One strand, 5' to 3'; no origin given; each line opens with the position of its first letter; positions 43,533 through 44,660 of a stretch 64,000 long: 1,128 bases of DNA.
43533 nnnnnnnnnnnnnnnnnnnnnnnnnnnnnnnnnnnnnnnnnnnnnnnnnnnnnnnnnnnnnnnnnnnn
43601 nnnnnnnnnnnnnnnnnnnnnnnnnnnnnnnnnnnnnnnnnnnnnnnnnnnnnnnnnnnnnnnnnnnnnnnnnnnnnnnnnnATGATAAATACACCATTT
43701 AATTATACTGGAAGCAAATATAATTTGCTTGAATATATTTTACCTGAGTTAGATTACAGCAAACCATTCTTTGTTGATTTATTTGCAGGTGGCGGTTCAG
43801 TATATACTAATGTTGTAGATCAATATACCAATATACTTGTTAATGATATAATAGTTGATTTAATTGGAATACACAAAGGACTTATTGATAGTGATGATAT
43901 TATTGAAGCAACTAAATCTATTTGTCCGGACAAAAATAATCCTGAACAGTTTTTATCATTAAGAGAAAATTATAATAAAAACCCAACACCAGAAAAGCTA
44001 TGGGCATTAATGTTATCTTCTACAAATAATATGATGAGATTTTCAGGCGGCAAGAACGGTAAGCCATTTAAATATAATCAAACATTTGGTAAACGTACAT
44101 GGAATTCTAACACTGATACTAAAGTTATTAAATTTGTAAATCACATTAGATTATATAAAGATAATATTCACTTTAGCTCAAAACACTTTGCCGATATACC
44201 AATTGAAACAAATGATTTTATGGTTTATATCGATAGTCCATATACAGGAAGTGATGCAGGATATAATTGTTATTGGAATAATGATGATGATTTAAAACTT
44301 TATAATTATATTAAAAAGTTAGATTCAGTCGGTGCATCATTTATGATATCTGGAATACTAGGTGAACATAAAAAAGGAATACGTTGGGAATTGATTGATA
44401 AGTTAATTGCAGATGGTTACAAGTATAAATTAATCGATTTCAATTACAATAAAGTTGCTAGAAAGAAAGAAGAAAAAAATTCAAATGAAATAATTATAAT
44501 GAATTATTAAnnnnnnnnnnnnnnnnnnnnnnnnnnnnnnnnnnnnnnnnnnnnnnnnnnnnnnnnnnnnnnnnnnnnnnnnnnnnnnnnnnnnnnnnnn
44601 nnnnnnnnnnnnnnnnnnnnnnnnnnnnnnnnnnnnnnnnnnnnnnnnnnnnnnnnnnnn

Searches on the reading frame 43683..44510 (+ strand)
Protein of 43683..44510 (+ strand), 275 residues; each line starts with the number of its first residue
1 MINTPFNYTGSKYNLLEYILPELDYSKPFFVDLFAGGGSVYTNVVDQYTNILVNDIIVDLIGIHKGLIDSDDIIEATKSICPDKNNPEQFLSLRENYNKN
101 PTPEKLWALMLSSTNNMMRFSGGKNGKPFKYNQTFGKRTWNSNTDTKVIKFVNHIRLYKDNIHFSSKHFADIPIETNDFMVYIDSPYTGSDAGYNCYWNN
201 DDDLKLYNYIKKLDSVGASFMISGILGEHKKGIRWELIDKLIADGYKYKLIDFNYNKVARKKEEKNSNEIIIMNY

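Call 32: search_protein_families(library=phrogs, proteins=[window:43683-44510:+], max_evalue=0.00001)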
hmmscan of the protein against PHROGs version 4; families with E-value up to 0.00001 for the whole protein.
window:43683-44510:+ (275 aa): 2 families
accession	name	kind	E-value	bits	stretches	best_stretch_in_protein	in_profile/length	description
phrog_56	-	other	1.1e-33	118.4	1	1-275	60-323/647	DNA methyltransferase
phrog_116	-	other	1e-05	25.1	0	30-201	538-707/779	DNA methyltransferase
